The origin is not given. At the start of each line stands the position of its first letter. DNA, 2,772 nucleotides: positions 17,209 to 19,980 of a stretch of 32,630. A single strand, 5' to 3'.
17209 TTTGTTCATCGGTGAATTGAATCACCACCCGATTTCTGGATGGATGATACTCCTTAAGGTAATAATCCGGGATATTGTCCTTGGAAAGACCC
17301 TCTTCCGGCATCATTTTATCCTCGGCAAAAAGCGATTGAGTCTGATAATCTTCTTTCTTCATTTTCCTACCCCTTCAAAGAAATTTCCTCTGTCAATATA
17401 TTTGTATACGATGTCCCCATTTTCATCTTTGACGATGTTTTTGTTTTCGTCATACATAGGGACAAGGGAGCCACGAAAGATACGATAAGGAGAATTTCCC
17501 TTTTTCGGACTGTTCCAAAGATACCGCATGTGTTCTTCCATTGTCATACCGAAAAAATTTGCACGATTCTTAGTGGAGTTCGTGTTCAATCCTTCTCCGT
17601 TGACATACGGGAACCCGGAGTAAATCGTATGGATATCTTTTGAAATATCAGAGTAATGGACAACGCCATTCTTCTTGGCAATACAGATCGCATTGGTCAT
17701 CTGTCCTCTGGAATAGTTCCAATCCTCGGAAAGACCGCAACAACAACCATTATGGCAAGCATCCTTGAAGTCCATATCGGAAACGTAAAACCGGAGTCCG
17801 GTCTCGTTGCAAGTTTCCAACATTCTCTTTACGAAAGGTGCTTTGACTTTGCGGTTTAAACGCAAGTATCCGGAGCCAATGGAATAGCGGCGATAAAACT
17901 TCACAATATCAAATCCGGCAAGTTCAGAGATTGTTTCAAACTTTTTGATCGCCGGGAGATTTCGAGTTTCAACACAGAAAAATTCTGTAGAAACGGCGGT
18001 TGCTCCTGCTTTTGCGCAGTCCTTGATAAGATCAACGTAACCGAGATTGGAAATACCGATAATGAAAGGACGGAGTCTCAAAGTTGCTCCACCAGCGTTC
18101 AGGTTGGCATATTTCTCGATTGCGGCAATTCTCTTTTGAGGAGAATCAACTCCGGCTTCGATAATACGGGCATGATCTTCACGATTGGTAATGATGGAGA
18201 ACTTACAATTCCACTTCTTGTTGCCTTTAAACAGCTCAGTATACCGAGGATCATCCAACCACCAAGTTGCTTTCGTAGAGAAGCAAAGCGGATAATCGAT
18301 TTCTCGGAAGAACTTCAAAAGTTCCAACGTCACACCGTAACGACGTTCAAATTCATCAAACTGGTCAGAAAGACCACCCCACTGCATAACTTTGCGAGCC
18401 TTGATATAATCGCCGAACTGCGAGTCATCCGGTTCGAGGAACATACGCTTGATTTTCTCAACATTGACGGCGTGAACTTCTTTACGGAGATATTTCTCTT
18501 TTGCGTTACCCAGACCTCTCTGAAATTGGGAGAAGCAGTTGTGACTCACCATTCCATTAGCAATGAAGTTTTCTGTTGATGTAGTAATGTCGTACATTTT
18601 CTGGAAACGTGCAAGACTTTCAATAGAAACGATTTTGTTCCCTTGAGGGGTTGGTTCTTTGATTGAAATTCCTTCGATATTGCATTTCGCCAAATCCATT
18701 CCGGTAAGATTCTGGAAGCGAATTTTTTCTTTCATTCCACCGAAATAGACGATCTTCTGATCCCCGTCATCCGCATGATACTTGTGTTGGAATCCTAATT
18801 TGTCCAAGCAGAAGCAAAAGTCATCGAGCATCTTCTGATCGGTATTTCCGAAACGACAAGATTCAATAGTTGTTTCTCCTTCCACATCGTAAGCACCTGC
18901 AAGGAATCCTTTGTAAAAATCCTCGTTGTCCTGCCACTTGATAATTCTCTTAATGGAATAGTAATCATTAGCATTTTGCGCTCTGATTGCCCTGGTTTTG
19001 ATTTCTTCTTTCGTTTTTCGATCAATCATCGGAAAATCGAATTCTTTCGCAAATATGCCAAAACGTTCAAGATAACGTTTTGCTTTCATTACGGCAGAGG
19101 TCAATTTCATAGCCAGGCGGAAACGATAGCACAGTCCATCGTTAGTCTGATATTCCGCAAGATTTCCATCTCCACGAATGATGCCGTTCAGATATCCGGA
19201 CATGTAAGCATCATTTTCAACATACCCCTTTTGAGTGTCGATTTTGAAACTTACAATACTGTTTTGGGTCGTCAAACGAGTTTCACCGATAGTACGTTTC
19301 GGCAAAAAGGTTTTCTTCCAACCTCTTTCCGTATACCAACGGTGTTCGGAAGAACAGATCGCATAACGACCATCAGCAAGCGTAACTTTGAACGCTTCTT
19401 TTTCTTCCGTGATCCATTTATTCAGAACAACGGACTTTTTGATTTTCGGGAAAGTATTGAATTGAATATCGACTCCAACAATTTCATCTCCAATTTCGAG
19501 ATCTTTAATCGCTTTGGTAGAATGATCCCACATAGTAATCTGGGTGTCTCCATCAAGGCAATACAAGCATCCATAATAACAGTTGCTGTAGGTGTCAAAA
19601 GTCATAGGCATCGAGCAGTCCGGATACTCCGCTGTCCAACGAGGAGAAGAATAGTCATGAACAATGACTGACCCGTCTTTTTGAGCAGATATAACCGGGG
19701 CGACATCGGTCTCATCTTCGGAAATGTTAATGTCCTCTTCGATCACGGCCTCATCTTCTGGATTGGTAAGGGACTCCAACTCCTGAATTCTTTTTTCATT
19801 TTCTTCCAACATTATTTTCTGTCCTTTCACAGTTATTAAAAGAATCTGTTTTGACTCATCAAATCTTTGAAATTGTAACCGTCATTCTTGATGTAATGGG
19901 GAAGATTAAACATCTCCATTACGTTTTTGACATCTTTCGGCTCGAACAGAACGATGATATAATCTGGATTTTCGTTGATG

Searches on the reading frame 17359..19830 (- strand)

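Call 13: search_protein_families(library=pfam, proteins=[window:17359-19830:-], max_evalue=0.01)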
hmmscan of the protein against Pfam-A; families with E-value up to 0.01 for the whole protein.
window:17359-19830:- (823 aa): 3 families
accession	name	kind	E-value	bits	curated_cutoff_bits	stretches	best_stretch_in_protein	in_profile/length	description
PF14528.11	LAGLIDADG_3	-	1.4e-08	35.3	22.5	1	304-371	1-76/82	LAGLIDADG-like domain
PF14890.11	Intein_splicing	-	3e-08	34.1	35.8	1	99-431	2-155/155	Intein splicing domain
PF01079.26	Hint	-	0.00095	19.2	29.7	1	89-123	11-45/213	Hint module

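Call 35: search_protein_families(library=phrogs, proteins=[window:17359-19830:-], max_evalue=0.001)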
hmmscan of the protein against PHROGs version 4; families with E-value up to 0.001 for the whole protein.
window:17359-19830:- (823 aa): 0 families
